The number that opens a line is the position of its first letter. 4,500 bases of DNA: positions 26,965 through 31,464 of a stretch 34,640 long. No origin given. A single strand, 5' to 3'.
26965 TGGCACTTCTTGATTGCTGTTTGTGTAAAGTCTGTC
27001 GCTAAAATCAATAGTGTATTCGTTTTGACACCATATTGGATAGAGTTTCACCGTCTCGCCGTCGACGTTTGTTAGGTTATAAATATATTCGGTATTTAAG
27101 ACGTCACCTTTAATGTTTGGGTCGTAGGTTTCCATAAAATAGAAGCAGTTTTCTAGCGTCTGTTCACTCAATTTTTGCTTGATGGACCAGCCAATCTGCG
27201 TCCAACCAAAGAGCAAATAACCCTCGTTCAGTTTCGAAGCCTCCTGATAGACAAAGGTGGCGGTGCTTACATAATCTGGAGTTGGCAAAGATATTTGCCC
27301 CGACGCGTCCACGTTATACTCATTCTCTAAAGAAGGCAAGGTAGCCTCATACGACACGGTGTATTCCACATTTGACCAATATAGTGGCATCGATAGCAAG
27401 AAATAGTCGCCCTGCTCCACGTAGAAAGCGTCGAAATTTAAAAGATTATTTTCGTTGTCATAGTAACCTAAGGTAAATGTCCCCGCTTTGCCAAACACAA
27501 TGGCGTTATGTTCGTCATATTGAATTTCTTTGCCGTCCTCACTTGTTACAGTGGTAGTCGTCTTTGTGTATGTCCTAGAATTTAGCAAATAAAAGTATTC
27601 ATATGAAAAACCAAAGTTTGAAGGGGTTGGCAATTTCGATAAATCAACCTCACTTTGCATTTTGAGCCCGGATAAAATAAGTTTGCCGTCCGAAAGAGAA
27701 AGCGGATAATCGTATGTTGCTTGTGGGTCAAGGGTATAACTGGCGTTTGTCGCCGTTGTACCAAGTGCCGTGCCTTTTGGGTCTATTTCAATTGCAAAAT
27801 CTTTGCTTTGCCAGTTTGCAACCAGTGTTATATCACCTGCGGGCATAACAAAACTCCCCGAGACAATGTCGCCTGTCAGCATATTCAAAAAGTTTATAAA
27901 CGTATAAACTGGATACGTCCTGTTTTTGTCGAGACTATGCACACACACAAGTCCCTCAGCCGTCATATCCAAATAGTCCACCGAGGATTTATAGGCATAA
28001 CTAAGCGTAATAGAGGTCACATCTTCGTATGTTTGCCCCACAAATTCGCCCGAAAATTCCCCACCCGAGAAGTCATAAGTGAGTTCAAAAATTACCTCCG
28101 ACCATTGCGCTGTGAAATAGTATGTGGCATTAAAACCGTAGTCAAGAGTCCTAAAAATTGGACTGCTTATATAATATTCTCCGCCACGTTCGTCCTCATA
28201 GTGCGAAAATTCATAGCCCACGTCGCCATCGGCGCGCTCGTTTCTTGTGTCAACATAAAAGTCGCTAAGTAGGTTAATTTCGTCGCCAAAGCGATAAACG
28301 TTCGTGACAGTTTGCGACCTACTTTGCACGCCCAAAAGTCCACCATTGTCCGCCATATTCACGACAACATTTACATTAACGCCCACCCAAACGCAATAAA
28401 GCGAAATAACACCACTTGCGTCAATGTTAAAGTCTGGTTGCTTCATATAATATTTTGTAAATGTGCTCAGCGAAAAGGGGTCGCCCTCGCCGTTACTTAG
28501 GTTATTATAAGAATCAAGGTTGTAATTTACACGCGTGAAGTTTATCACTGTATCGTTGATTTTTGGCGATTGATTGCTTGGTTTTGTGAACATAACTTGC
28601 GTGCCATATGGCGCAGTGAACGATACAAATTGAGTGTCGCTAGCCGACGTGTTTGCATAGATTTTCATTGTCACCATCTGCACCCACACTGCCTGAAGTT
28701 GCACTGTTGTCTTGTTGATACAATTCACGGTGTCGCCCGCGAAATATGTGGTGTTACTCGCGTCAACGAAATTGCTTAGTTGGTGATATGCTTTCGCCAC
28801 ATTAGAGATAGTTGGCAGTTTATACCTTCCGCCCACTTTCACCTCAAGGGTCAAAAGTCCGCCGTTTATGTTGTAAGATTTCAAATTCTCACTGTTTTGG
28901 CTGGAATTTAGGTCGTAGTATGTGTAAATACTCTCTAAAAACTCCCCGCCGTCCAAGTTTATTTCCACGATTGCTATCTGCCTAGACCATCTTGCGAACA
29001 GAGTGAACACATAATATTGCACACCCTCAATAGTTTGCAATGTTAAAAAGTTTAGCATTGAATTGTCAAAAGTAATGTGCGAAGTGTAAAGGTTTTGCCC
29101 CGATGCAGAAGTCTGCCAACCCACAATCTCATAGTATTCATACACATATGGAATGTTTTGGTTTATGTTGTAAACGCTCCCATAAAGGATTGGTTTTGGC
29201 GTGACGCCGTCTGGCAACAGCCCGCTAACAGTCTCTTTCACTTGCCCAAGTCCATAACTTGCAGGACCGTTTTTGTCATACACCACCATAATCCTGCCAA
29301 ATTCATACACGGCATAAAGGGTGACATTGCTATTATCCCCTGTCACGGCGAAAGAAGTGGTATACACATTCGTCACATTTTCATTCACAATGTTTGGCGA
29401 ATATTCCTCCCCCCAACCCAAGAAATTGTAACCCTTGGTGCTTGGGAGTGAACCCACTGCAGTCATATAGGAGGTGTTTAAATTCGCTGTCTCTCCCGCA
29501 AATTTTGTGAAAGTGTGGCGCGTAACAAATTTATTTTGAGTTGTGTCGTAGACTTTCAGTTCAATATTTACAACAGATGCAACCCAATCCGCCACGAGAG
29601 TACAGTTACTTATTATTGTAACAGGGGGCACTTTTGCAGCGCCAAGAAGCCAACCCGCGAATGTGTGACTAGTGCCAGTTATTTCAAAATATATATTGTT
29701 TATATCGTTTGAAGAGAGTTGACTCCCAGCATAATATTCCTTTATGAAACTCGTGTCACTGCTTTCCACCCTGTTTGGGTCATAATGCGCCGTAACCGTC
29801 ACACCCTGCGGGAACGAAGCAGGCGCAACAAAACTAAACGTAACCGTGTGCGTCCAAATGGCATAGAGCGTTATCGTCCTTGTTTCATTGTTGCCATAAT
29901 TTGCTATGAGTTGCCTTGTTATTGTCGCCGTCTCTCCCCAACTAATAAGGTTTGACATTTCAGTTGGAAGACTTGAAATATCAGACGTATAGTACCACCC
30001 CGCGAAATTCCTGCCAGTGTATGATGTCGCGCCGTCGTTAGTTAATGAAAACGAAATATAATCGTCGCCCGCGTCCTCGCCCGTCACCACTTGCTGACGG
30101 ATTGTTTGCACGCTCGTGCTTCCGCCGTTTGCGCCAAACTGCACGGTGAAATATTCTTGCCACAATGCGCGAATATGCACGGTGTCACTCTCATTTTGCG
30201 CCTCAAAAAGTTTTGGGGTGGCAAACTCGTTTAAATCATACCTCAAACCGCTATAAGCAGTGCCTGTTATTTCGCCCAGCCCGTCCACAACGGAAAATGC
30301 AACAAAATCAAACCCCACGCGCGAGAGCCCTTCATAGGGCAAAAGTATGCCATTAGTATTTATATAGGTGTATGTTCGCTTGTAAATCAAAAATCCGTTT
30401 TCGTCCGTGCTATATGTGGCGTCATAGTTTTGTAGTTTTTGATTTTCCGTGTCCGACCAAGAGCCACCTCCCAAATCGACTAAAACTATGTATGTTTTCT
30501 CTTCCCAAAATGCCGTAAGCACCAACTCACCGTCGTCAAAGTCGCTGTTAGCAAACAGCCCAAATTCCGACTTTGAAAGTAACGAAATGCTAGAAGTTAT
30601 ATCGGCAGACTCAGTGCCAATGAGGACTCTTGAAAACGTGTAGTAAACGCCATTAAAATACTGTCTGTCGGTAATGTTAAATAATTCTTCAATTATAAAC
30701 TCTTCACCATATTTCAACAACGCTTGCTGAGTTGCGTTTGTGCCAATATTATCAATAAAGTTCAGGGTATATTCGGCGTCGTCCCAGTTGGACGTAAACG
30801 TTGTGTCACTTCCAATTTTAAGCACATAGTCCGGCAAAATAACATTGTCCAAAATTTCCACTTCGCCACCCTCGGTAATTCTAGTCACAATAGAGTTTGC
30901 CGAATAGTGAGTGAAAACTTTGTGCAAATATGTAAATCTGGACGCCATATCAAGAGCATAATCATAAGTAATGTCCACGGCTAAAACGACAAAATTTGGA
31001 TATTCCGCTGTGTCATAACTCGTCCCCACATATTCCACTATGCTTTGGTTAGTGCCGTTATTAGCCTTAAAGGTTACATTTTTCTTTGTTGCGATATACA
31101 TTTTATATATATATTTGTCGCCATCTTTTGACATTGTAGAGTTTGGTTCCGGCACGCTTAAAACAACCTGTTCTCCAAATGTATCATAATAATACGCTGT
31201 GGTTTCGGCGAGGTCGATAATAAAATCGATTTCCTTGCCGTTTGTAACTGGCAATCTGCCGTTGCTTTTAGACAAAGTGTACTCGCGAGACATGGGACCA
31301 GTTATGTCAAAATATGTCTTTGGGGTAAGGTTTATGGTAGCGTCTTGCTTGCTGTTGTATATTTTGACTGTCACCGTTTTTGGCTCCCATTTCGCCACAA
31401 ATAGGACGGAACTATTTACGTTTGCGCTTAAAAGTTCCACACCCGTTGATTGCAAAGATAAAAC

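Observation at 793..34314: A 33.5-kb single ORF encodes an 11,173-aa mosaic surface protein built from four different adhesin repeat families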

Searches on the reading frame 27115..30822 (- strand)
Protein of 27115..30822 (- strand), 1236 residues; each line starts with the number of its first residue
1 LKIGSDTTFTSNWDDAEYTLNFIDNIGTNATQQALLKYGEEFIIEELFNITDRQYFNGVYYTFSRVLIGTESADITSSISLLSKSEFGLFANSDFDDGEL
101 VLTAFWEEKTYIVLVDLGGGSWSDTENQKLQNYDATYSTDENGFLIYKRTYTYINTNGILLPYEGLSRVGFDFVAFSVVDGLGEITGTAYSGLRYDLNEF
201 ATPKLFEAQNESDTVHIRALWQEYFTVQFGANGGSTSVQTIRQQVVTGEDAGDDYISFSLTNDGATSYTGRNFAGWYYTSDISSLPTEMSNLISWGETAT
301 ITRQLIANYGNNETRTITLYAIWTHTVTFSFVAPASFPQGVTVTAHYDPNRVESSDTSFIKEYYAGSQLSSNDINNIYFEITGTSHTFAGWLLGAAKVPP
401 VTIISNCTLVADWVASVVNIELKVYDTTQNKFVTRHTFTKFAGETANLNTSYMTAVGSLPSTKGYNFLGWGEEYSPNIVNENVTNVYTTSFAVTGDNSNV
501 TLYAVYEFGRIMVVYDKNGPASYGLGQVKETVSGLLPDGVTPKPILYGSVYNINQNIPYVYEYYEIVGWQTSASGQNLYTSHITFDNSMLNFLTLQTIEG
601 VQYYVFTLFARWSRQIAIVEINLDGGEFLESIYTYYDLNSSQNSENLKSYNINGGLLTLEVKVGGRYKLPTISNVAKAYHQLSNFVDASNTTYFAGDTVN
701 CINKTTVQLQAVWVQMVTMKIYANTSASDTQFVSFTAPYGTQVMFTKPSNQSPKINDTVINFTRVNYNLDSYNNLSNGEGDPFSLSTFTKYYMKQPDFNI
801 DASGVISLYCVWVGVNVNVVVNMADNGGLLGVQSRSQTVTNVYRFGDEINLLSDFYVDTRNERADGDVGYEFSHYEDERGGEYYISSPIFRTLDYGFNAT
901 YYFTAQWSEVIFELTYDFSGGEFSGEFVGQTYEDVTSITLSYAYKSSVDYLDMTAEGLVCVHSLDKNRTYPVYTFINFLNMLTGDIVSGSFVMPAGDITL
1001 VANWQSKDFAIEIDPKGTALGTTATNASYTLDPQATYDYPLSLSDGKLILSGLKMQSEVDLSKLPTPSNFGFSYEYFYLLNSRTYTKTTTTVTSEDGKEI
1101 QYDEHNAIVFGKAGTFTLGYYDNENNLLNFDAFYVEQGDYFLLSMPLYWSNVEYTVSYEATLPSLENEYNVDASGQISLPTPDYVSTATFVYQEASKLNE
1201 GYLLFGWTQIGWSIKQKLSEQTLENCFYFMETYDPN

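Call 39: find_related_loci(query=A1, collection=metagenome_contigs, flank=10000)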
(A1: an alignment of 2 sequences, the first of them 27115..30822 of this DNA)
Query A1 (1236 aa) in metagenome_contigs; peptide patterns used: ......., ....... (x = any residue, [..] = any of these).
196 stretches matched a pattern; 1 encode a relative of the query (tblastn E <= 1e-3); 1 distinct loci.
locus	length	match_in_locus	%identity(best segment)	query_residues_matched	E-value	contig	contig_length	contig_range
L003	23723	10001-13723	47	6-1234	0e+0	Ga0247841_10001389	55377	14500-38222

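Call 91: find_related_loci(query=A1, collection=viral_contigs, flank=10000)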
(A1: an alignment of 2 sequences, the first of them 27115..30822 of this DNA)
Query A1 (1236 aa) in viral_contigs; peptide patterns used: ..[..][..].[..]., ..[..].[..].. (x = any residue, [..] = any of these).
98 stretches matched a pattern, but none encodes a relative of the query by tblastn (E <= 1e-3).

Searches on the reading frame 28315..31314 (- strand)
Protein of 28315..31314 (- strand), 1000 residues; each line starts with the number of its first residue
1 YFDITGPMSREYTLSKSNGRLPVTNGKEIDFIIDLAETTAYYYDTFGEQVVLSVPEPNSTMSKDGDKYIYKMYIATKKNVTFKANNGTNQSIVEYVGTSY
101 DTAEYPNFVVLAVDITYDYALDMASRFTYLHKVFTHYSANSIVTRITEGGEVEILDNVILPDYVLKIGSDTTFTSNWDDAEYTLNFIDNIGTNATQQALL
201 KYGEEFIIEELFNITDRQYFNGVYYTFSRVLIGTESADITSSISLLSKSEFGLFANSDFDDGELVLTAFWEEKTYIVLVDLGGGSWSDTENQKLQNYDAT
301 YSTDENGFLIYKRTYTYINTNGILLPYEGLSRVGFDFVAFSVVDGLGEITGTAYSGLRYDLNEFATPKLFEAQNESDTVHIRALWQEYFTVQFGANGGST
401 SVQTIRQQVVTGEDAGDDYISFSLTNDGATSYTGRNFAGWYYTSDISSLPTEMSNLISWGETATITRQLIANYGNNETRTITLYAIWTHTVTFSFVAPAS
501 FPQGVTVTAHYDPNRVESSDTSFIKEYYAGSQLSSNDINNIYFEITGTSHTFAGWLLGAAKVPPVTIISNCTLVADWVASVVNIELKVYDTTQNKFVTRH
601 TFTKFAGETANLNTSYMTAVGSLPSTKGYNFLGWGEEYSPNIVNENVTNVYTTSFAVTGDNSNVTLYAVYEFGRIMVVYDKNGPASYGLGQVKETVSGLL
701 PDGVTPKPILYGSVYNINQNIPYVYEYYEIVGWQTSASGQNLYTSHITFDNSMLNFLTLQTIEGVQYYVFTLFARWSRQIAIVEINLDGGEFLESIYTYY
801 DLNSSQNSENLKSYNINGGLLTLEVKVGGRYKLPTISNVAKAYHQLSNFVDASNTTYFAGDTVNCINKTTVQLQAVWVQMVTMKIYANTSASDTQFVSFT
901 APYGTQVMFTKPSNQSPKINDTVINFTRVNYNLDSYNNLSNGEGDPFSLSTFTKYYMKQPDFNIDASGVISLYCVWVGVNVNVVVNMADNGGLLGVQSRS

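Call 8: search_protein_families(library=pfam, proteins=[window:28315-31314:-], max_evalue=0.01)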
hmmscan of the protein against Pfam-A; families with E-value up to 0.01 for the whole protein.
window:28315-31314:- (1000 aa): 1 family
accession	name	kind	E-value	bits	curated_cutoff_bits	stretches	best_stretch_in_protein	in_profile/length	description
PF09479.16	Flg_new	-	0.0023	18.5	27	0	389-446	1-44/65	Listeria-Bacteroides repeat domain (List_Bact_rpt)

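Call 77: search_protein_families(library=ncbifam, proteins=[window:28315-31314:-], max_evalue=0.01)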
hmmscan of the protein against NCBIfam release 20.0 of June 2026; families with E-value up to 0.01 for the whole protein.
window:28315-31314:- (1000 aa): 0 families
